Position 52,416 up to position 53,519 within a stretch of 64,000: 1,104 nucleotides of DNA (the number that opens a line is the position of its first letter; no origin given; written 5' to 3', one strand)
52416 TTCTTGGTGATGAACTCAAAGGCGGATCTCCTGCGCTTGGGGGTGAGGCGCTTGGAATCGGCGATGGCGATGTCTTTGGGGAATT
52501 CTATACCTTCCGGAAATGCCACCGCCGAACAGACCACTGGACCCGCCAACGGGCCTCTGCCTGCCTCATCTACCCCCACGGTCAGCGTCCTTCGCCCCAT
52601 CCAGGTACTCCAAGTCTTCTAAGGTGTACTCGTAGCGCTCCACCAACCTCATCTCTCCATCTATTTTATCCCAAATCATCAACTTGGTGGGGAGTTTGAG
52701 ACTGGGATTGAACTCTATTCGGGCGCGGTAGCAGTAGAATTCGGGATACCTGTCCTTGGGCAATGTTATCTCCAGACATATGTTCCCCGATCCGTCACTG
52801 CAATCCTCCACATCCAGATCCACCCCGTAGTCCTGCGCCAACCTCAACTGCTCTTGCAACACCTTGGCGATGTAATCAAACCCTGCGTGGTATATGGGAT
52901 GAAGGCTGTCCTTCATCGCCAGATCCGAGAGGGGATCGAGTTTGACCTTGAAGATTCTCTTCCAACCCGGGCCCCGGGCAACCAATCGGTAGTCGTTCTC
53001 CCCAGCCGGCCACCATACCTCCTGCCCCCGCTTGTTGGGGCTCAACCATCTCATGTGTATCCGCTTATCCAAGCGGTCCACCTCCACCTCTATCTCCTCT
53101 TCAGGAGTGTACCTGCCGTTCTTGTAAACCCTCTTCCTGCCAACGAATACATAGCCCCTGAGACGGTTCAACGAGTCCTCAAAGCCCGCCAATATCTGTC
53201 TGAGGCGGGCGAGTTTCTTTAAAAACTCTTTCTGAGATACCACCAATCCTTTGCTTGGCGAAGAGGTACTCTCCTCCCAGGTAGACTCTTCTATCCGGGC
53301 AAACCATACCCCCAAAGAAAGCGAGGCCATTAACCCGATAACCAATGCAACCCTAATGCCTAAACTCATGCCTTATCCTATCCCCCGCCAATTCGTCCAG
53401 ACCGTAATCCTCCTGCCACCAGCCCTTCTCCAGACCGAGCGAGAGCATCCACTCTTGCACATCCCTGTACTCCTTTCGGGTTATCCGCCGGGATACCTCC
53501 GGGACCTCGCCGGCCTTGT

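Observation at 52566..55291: Overlapping three-gene module: PflX-like radical SAM enzyme flanked by a membrane YibQ-type deacetylase and an exported DUF1571/LolA-like protein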

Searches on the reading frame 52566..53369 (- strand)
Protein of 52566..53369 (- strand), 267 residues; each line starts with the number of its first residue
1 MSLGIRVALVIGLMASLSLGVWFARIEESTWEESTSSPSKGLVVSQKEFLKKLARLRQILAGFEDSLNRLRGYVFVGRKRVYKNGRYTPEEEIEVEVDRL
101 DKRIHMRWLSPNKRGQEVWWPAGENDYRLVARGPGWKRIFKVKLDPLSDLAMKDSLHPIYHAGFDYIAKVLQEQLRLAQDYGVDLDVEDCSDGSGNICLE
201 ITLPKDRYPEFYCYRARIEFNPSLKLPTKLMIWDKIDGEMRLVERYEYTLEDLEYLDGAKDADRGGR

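Call 3: search_protein_families(library=pfam, proteins=[window:52566-53369:-], max_evalue=0.01)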
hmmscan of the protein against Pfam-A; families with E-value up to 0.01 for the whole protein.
window:52566-53369:- (267 aa): 1 family
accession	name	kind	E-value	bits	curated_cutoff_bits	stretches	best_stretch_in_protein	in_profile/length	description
PF07608.17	DUF1571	-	2.6e-21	76.5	27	1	72-249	3-186/208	Protein of unknown function (DUF1571)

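Call 4: search_protein_families(library=ncbifam, proteins=[window:52566-53369:-], max_evalue=0.01)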
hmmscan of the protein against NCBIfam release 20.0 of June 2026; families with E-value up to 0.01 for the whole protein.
window:52566-53369:- (267 aa): 0 families

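Call 13: find_homologous_proteins(query=window:52566-53369:-, max_evalue=0.001)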
Query window:52566-53369:- (267 aa): 5 proteins with E <= 0.001 among 1127 candidates.
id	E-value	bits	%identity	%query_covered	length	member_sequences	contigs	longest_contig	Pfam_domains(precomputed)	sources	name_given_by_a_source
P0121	2.5e-178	609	100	100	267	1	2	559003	PF07608.18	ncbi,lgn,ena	-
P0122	1.1e-151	522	84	100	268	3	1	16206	PF07608.18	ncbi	-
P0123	6.2e-66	240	53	72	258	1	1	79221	PF07608.18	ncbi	-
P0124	6.3e-66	240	48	85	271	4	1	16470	PF07608.18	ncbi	-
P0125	4.3e-59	218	42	94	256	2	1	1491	PF07608.18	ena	-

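Call 27: find_encoding_contigs(protein=P0121, flank=3000, max_places=3)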
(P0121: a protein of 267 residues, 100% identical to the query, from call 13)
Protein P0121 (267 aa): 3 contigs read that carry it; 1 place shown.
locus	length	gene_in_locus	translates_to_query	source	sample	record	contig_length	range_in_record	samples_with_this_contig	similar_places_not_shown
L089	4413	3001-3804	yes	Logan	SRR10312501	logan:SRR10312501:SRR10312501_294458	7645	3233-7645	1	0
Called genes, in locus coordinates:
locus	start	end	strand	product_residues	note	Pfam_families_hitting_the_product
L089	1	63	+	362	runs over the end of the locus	PF00155:Aminotran_1_2, PF00266:Aminotran_5 (weak)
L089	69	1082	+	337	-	PF18152:DAHP_snth_FXD, PF00793:DAHP_synth_1, PF03102:NeuB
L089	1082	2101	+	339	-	PF04748:Polysacc_deac_2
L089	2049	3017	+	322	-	PF04055:Radical_SAM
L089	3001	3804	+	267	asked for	PF07608:DUF1571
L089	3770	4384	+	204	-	PF01351:RNase_HII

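Call 35: find_homologous_proteins(query=A4, max_evalue=0.001)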
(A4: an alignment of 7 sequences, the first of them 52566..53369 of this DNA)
Query A4 (7 sequences) (267 aa, profile of the alignment): 6 proteins with E <= 0.001 among 5684 candidates.
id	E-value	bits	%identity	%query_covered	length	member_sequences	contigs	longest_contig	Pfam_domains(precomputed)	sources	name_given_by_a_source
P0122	6.3e-122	424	84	100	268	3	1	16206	PF07608.18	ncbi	-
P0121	3.7e-120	418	100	100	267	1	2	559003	PF07608.18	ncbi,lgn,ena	-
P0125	9.8e-115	400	42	94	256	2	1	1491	PF07608.18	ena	-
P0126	2.7e-112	392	41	92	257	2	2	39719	PF07608.18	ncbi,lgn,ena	-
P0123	1.2e-111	390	53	72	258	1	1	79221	PF07608.18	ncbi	-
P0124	9.1e-109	381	48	85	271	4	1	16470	PF07608.18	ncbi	-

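Call 36: find_related_loci(query=A4, collection=metagenome_contigs, flank=4000)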
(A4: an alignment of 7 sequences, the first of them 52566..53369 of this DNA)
Query A4 (267 aa) in metagenome_contigs; peptide patterns used: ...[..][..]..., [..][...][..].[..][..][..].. (x = any residue, [..] = any of these).
113 stretches matched a pattern; 1 encode a relative of the query (tblastn E <= 1e-3); 1 distinct loci.
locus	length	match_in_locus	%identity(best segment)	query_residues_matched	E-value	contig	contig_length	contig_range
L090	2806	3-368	56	126-248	1e-49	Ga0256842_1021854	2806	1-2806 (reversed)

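Call 49: predict_structure(alignment_id=A5)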
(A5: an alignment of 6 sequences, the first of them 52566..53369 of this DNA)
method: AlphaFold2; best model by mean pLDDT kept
length: 267 residues; sequences in the alignment: 6
mean_pLDDT: 72.8   pTM: 0.68
mean pLDDT of the five models: 72.8, 72.5, 71.9, 70.8, 69.3
residues with pLDDT >= 90: 48; 70-90: 132; 50-70: 27; < 50: 60
segments of 3 or more residues with pLDDT < 50: 16-42, 137-161, 265-267
pLDDT, mean of each block of 10 residues (from residue 1): 54 48 35 36 58 79 88 90 87 88 86 82 72 62 44 39 74 85 85 82 90 91 88 92 91 82 47
secondary structure, 60 per line:
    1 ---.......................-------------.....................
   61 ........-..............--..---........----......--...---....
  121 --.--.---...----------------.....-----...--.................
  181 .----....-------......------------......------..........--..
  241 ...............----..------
elements in order: H4-26 H40-68 E70-83 E91-98 E103-108 E117-120 E130-132 H149-153 H164-181 E186-189 E197-202 E215-220 E227-236 E239-255

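Call 50: search_protein_representatives(alignment_id=A5)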
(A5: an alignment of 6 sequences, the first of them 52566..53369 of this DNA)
Query: 6 sequences, 261 profile positions. Proteins with E-value up to 0.001 (for the whole library): 933; up to 1e-10: 138; up to 1e-30: 9. The best 150 are listed.
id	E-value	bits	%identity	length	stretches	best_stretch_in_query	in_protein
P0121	4.3e-124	429.3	-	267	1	7-258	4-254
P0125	6.1e-124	428.8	-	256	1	1-261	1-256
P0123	7.4e-116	402.3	-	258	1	1-258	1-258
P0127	1.6e-57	211.1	-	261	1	57-257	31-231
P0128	3.0e-40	154.5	-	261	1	49-255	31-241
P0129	7.4e-34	133.5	-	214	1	68-254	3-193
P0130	1.2e-33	132.8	-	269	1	60-255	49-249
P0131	4.1e-33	131.1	-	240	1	64-258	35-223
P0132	3.7e-31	124.7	-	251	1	54-255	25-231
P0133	3.8e-30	121.4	-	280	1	58-255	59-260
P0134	1.7e-29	119.3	-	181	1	102-258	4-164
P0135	3.6e-27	111.6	-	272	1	57-258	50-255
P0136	9.2e-27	110.3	-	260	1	58-257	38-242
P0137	2.4e-26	108.9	-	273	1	51-256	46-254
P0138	3.6e-24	101.8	-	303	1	55-258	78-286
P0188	1.9e-13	66.6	-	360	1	57-253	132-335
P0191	3.0e-13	66.0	-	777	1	55-255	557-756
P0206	1.3e-12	63.9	-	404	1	72-243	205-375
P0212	2.2e-12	63.1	-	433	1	68-238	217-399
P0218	2.8e-12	62.8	-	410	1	46-253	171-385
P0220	3.3e-12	62.6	-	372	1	31-258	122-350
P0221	3.5e-12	62.5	-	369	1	34-256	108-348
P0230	7.1e-12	61.5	-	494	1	29-258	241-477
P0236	1.5e-11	60.4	-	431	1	36-180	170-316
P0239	2.0e-11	60.0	-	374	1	72-253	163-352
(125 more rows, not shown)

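Call 52: find_encoding_contigs(protein=P0127, flank=5000, max_places=2)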
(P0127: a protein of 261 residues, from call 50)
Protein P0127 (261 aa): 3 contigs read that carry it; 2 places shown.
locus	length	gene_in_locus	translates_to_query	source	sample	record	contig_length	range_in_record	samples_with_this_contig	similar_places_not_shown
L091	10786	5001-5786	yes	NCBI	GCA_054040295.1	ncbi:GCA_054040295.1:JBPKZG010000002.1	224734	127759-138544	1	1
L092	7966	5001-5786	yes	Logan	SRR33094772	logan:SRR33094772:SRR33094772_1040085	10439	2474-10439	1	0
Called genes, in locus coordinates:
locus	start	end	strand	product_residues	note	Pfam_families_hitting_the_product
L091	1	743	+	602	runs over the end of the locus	PF13304:AAA_21 (faint), PF00664:ABC_membrane, PF00005:ABC_tran, PF02463:SMC_N (weak)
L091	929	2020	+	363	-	PF00155:Aminotran_1_2, PF00266:Aminotran_5 (weak), PF04864:Alliinase_C (weak)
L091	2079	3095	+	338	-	PF18152:DAHP_snth_FXD, PF00793:DAHP_synth_1, PF03102:NeuB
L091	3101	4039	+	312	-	PF04748:Polysacc_deac_2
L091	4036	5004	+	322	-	PF04055:Radical_SAM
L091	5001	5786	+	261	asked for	PF07608:DUF1571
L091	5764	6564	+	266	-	PF14801:TrmI-like_N (weak), PF01135:PCMT (weak), PF08704:GCD14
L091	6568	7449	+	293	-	PF00483:NTP_transferase, PF12804:NTP_transf_3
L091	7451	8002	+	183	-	PF00908:dTDP_sugar_isom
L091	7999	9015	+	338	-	PF01073:3Beta_HSD, PF01370:Epimerase, PF02719:Polysacc_synt_2, PF04321:RmlD_sub_bind, PF07993:NAD_binding_4, PF16363:GDP_Man_Dehyd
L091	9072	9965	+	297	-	PF01370:Epimerase, PF04321:RmlD_sub_bind, PF07993:NAD_binding_4 (weak)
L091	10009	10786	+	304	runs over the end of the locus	PF04338:DUF481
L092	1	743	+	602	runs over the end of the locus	PF13304:AAA_21 (faint), PF00664:ABC_membrane, PF00005:ABC_tran, PF02463:SMC_N (weak)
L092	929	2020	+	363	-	PF00155:Aminotran_1_2, PF00266:Aminotran_5 (weak), PF04864:Alliinase_C (weak)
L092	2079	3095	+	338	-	PF18152:DAHP_snth_FXD, PF00793:DAHP_synth_1, PF03102:NeuB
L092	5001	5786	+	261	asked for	PF07608:DUF1571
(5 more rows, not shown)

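Call 53: find_encoding_contigs(protein=P0128, flank=5000, max_places=2)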
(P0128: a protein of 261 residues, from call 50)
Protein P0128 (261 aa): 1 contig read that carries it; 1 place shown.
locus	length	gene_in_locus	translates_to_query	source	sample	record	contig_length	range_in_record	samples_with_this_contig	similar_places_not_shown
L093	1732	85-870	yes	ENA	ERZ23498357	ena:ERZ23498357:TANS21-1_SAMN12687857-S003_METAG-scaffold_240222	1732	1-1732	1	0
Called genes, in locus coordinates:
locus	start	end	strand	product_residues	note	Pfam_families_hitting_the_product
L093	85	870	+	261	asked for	PF07608:DUF1571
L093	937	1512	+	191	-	-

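Call 54: find_encoding_contigs(protein=P0130, flank=5000, max_places=2)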
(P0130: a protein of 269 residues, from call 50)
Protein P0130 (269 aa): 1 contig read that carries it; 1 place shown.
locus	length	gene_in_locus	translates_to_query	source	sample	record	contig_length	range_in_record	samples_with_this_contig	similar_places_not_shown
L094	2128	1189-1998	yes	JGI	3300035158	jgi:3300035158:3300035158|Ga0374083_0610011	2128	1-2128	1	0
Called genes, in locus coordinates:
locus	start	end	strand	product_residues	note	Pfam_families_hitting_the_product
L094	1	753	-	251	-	?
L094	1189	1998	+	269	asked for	PF07608:DUF1571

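Call 55: find_encoding_contigs(protein=P0132, flank=5000, max_places=2)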
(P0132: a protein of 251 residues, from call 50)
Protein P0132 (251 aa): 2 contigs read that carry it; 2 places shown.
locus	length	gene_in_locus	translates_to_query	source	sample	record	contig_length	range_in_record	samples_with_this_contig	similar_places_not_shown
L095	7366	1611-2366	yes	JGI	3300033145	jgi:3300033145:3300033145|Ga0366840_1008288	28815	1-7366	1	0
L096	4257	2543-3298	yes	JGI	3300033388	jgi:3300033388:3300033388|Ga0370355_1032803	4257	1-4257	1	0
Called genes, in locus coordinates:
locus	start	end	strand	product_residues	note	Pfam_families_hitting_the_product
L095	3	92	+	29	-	?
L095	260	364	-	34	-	-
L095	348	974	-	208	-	PF02596:DUF169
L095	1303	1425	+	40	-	-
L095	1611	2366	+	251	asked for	PF07608:DUF1571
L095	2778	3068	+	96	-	-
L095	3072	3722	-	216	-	PF03006:HlyIII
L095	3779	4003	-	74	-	-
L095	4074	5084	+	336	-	PF13623:SurA_N_2, PF13624:SurA_N_3, PF09312:SurA_N, PF13145:Rotamase_2, PF13616:Rotamase_3, PF00639:Rotamase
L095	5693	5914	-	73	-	-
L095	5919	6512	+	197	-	PF02620:YceD, PF01783:Ribosomal_L32p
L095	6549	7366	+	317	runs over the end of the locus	PF00698:Acyl_transf_1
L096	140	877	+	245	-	PF20582:UPF0758_N, PF04002:RadC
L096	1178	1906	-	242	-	PF02596:DUF169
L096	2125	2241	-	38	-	-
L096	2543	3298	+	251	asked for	PF07608:DUF1571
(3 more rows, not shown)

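Call 58: find_encoding_contigs(protein=P0124, flank=6000, max_places=2)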
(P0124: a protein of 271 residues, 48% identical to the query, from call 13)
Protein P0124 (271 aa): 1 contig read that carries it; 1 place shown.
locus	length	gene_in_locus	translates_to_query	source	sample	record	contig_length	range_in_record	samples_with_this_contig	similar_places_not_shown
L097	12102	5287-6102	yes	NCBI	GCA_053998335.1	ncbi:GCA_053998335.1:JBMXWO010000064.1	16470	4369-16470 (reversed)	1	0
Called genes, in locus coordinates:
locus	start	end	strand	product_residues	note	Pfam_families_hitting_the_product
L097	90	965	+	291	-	PF00701:DHDPS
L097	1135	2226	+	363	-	PF00155:Aminotran_1_2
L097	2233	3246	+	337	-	PF18152:DAHP_snth_FXD, PF00793:DAHP_synth_1, PF03102:NeuB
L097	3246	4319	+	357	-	PF04748:Polysacc_deac_2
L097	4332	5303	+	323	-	PF04055:Radical_SAM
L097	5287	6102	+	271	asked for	PF07608:DUF1571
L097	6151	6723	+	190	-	PF14512:TM1586_NiRdase (faint), PF00881:Nitroreductase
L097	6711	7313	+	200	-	PF00293:NUDIX (weak)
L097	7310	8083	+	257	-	PF02673:BacA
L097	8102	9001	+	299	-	PF00480:ROK, PF02685:Glucokinase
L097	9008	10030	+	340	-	PF04055:Radical_SAM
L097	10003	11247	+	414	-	PF01168:Ala_racemase_N, PF00842:Ala_racemase_C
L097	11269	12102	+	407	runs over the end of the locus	PF01676:Metalloenzyme, PF10143:PhosphMutase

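Call 68: find_encoding_contigs(protein=P0131, flank=5000, max_places=3)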
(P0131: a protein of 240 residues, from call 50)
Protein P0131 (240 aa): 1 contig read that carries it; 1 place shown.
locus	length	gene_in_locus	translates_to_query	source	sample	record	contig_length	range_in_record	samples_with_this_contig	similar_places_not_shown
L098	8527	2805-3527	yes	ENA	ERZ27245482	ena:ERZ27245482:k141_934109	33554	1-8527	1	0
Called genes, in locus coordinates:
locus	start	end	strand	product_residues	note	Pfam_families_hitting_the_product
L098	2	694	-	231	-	?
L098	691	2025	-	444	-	PF00675:Peptidase_M16, PF05193:Peptidase_M16_C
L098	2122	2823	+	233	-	PF05708:Peptidase_C92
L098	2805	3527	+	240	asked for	PF07608:DUF1571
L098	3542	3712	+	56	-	-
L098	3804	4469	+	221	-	PF00730:HhH-GPD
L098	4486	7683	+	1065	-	PF17757:UvrB_inter, PF02559:CarD_TRCF_RID, PF00270:DEAD, PF04851:ResIII, PF00271:Helicase_C, PF22590:Cas3-like_C_2 (weak), PF03461:TRCF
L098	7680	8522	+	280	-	PF13623:SurA_N_2 (weak), PF13624:SurA_N_3, PF28307:LA_1883 (faint), PF13145:Rotamase_2, PF00639:Rotamase, PF13616:Rotamase_3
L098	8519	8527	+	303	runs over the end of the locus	PF13623:SurA_N_2 (weak), PF13145:Rotamase_2, PF13616:Rotamase_3, PF00639:Rotamase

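Call 72: search_protein_families(library=pfam, proteins=[P0191, P0230, P0206, P0212, P0218, P0188, P0220, P0221, P0239, P0236], max_evalue=0.001)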
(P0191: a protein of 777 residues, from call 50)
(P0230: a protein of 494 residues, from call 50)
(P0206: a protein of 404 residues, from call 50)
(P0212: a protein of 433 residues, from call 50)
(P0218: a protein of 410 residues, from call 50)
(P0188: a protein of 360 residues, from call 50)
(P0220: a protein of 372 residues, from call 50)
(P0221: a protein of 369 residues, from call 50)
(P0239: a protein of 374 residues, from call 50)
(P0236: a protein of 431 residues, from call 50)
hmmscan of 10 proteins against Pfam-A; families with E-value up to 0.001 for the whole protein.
P0191 (777 aa): 1 family
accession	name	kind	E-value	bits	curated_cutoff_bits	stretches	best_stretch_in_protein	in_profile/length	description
PF07608.17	DUF1571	-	1.6e-42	145.7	27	1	576-776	1-208/208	Protein of unknown function (DUF1571)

P0230 (494 aa): 2 families
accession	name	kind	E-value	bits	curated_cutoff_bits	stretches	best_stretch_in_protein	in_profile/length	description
PF07608.17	DUF1571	-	6.2e-57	192.8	27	1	289-494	2-208/208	Protein of unknown function (DUF1571)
PF17131.11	LolA_like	-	8.4e-07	29.2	30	1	391-457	59-124/184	Outer membrane lipoprotein-sorting protein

P0206 (404 aa): 1 family
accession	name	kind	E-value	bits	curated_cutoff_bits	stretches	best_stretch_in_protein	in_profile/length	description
PF07608.17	DUF1571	-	4.6e-49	167.1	27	1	207-404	1-208/208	Protein of unknown function (DUF1571)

P0212 (433 aa): 1 family
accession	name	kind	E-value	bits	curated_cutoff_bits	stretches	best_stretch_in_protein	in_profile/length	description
PF07608.17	DUF1571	-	1.4e-45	155.8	27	1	224-433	2-208/208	Protein of unknown function (DUF1571)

P0218 (410 aa): 1 family
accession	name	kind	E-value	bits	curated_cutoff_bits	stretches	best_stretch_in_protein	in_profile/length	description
PF07608.17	DUF1571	-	4e-69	232.7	27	1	200-407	2-208/208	Protein of unknown function (DUF1571)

P0188 (360 aa): 1 family
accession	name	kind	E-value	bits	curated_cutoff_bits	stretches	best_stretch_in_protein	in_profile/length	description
PF07608.17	DUF1571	-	6.9e-75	251.5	27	1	149-357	1-208/208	Protein of unknown function (DUF1571)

P0220 (372 aa): 1 family
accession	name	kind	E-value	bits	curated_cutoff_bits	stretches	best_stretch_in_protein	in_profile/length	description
PF07608.17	DUF1571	-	6.3e-67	225.5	27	1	162-367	1-208/208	Protein of unknown function (DUF1571)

P0221 (369 aa): 1 family
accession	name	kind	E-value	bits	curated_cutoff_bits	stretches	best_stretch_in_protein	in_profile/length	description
PF07608.17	DUF1571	-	6.5e-69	232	27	1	152-367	1-208/208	Protein of unknown function (DUF1571)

P0239 (374 aa): 1 family
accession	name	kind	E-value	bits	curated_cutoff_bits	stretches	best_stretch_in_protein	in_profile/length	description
PF07608.17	DUF1571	-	8.5e-70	234.9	27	1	166-374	2-208/208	Protein of unknown function (DUF1571)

P0236 (431 aa): 1 family
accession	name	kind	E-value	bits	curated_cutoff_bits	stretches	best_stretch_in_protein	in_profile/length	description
PF07608.17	DUF1571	-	7.4e-27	94.6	27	1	212-403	3-201/208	Protein of unknown function (DUF1571)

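Call 77: search_protein_families(library=padloc, proteins=[window:52566-53369:-], max_evalue=0.01)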
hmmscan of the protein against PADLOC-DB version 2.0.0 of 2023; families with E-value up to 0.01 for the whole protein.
window:52566-53369:- (267 aa): 0 families
